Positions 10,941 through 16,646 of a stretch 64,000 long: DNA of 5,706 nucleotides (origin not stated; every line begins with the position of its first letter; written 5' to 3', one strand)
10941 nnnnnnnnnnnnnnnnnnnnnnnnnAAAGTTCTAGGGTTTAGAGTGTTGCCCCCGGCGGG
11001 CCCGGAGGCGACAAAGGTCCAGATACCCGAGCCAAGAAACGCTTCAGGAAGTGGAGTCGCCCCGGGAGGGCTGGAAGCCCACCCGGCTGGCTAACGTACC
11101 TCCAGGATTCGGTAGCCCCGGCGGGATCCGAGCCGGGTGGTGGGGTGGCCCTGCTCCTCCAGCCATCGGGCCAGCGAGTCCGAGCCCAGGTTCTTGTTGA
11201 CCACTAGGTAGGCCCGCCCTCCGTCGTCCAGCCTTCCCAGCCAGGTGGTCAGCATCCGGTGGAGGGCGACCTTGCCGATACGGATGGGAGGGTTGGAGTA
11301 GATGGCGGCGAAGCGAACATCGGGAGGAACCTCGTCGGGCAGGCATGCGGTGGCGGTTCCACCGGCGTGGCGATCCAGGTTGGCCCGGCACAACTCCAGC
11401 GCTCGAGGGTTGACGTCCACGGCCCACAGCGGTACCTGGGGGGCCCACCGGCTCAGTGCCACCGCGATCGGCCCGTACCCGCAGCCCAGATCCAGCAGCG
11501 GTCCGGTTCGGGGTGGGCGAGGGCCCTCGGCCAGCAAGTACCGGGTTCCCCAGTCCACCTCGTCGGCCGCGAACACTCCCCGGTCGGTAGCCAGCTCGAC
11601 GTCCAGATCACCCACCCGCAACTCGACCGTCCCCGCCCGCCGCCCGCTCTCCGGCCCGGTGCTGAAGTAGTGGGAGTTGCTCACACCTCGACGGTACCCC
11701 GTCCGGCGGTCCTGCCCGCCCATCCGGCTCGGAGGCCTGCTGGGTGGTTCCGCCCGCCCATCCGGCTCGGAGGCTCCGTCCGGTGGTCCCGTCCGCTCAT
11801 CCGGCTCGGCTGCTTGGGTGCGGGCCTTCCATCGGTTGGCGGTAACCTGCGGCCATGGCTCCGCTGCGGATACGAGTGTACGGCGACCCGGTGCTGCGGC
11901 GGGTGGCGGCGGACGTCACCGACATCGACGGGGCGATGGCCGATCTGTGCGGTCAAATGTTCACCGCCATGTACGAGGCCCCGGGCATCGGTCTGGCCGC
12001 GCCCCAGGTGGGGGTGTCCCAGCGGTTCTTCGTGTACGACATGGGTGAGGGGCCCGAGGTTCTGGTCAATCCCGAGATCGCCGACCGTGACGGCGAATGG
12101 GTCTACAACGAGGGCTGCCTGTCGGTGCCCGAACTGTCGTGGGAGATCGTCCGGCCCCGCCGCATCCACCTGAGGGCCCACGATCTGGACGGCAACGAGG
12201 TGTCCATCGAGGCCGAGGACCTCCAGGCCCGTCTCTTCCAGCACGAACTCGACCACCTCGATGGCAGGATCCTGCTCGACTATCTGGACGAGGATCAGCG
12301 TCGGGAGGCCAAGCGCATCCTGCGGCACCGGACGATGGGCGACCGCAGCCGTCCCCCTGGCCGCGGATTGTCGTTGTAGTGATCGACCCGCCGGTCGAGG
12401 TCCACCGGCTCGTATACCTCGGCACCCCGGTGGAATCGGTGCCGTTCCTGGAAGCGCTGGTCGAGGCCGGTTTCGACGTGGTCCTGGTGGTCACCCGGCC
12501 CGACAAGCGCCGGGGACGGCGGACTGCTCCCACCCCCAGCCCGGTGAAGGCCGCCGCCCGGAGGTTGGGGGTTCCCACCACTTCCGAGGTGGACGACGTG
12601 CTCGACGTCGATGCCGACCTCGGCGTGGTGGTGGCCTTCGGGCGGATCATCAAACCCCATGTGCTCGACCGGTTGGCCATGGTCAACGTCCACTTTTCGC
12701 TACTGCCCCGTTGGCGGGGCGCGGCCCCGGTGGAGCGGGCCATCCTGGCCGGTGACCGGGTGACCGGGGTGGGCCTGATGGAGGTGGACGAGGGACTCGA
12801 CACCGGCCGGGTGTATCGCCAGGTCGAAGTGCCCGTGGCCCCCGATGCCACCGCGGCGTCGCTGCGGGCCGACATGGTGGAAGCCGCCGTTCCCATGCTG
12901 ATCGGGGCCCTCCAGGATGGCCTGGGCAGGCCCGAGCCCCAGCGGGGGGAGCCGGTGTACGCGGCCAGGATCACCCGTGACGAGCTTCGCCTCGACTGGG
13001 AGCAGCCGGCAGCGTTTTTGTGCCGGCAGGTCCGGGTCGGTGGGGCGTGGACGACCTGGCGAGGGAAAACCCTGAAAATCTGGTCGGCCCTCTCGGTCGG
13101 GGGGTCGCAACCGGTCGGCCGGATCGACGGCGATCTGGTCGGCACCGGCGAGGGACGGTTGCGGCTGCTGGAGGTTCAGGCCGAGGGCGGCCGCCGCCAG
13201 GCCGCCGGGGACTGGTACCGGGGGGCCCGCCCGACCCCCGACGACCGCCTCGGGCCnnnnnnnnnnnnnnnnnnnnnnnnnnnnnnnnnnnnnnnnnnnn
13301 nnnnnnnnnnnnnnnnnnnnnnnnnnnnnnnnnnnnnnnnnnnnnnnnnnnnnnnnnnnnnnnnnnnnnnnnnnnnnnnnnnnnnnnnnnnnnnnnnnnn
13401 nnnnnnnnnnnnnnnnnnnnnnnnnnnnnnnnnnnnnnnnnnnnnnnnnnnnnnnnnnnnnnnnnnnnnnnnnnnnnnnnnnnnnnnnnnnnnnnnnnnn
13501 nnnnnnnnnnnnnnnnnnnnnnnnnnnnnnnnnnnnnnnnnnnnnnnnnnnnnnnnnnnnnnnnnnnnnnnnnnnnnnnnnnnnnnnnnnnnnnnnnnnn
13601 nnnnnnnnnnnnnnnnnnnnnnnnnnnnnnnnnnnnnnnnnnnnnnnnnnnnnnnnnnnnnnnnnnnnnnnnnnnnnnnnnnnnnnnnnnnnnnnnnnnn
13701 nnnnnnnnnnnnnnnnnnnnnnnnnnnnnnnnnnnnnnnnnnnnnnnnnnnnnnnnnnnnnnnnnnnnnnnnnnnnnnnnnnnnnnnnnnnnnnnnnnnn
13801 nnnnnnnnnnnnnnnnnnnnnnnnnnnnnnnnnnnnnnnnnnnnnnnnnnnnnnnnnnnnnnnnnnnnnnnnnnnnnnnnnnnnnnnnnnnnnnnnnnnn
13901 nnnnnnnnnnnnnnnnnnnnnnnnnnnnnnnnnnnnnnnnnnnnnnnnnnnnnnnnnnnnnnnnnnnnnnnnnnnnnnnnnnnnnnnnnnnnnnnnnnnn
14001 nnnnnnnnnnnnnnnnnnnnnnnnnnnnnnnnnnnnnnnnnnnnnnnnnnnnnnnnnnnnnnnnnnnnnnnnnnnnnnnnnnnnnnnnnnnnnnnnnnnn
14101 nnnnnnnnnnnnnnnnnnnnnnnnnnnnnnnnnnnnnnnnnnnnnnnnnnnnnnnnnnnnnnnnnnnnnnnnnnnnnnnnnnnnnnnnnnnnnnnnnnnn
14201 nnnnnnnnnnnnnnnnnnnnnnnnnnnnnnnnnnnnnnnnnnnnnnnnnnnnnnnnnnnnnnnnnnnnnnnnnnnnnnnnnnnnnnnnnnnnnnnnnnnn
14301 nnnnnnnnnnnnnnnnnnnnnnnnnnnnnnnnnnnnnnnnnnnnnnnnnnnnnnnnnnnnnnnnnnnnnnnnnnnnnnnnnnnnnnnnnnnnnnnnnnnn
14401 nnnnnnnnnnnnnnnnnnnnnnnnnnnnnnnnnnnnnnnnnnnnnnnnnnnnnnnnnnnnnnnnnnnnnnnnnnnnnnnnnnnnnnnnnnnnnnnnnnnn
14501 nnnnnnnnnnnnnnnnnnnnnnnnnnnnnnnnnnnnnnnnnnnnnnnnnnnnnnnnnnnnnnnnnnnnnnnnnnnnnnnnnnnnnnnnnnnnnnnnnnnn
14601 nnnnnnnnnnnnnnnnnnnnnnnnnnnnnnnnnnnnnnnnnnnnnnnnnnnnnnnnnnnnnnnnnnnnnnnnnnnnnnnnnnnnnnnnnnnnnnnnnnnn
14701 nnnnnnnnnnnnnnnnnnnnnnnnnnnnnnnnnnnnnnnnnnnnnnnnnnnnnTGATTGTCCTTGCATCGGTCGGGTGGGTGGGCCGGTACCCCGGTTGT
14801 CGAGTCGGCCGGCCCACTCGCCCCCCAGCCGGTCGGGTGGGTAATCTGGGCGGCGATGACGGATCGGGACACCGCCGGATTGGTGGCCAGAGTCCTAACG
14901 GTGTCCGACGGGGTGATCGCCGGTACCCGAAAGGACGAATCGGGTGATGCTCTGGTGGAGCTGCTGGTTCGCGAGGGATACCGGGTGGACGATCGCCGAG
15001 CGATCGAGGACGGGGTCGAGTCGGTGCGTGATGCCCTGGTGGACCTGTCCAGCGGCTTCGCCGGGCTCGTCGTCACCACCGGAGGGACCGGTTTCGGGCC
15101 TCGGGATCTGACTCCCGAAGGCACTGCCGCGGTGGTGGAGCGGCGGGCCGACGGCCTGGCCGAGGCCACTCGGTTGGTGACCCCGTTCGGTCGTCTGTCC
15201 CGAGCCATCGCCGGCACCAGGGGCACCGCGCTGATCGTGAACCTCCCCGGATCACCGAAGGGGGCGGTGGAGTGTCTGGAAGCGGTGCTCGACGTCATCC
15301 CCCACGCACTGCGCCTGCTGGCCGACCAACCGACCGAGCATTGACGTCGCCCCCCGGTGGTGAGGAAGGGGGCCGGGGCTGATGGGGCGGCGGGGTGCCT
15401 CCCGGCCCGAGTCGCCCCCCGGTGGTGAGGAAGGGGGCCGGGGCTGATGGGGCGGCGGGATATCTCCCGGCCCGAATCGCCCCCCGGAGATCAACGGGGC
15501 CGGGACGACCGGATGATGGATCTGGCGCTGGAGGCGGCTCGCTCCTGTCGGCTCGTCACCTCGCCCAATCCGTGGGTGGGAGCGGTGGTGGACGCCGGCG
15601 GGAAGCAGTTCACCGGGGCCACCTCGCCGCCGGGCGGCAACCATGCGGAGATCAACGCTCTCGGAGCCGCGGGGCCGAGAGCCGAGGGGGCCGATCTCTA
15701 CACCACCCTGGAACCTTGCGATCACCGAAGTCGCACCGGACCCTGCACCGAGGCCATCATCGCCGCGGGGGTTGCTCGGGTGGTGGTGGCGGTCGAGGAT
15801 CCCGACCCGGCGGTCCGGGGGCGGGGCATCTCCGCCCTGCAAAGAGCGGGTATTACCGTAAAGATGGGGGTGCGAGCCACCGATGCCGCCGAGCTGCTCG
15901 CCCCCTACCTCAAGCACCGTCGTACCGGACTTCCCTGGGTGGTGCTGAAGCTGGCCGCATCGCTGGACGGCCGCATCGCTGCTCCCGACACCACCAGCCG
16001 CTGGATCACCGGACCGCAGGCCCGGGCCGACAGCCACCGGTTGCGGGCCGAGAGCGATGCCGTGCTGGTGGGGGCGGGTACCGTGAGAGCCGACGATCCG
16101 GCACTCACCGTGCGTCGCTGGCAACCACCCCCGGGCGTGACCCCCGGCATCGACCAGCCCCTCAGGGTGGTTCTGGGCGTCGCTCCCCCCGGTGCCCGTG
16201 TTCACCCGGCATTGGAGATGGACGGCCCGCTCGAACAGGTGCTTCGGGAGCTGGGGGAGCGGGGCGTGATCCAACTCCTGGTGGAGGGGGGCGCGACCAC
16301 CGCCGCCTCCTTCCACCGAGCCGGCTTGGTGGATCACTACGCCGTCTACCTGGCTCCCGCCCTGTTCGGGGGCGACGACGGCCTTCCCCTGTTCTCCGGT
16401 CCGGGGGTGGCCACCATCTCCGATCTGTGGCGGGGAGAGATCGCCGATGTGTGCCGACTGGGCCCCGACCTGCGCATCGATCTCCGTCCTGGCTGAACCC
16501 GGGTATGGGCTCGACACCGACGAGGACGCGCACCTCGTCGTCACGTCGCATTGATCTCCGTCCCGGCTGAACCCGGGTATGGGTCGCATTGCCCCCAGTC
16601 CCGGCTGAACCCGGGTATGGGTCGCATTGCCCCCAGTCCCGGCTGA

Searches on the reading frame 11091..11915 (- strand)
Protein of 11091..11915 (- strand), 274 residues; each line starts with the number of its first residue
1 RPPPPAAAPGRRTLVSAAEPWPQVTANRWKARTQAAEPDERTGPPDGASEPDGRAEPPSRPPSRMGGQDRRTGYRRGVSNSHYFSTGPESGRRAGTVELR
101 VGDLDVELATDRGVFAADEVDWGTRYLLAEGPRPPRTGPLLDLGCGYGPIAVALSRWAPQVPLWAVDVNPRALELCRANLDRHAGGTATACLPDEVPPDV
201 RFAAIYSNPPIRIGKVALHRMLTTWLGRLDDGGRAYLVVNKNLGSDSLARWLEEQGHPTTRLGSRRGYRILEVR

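Call 22: search_protein_families(library=pfam, proteins=[window:11091-11915:-], max_evalue=0.001)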
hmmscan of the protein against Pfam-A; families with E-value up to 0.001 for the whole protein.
window:11091-11915:- (274 aa): 4 families
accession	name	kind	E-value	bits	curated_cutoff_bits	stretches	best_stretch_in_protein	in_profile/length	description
PF05175.20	MTS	-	8.9e-27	94.2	23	1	106-271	2-169/170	Methyltransferase small domain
PF13649.12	Methyltransf_25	-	3.2e-06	28.2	27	1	141-232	2-96/97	Methyltransferase domain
PF13489.12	Methyltransf_23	-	0.00026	21.2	27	1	128-176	14-60/164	Methyltransferase domain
PF13847.12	Methyltransf_31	-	0.00047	20.3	27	1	140-183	7-51/145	Methyltransferase domain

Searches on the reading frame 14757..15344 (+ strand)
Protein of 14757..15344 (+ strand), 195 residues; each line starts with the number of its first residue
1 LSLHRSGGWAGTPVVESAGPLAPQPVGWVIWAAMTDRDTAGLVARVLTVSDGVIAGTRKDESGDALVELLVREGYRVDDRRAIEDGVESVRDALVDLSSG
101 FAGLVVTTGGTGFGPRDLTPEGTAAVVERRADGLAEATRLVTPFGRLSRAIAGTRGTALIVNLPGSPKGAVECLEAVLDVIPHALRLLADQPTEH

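Call 22: search_protein_families(library=pfam, proteins=[window:14757-15344:+], max_evalue=0.001)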
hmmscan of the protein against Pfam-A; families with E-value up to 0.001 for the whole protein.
window:14757-15344:+ (195 aa): 1 family
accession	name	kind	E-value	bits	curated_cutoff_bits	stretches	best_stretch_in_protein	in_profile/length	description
PF00994.29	MoCF_biosynth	-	5.9e-26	91.3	26.6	1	46-182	2-143/144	Probable molybdopterin binding domain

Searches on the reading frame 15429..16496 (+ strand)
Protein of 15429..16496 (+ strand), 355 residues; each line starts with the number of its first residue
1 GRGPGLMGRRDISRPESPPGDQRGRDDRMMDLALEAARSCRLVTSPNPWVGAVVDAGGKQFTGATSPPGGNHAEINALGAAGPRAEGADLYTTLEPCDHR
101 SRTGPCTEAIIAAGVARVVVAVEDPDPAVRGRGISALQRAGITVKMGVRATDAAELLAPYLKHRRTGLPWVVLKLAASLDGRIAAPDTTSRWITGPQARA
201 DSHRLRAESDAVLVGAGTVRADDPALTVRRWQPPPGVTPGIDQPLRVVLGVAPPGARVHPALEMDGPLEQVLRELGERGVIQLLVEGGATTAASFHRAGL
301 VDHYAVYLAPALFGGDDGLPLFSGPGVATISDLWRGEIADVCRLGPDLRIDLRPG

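Call 22: search_protein_families(library=pfam, proteins=[window:15429-16496:+], max_evalue=0.001)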
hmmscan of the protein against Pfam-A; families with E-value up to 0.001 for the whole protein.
window:15429-16496:+ (355 aa): 4 families
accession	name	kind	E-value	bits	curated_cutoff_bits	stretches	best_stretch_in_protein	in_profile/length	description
PF01872.23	RibD_C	-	3.7e-43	148.1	24.1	1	169-347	1-194/197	RibD C-terminal domain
PF00383.29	dCMP_cyt_deam_1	-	3e-15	56.4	25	1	26-121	4-101/102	Cytidine and deoxycytidylate deaminase zinc-binding region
PF18785.7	Inv-AAD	-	2.6e-06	27.7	26.5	1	89-146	55-116/129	Invertebrate-AID/APOBEC-deaminase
PF14437.12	MafB19-deam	-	3.4e-06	27.5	27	1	70-138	50-117/142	MafB19-like deaminase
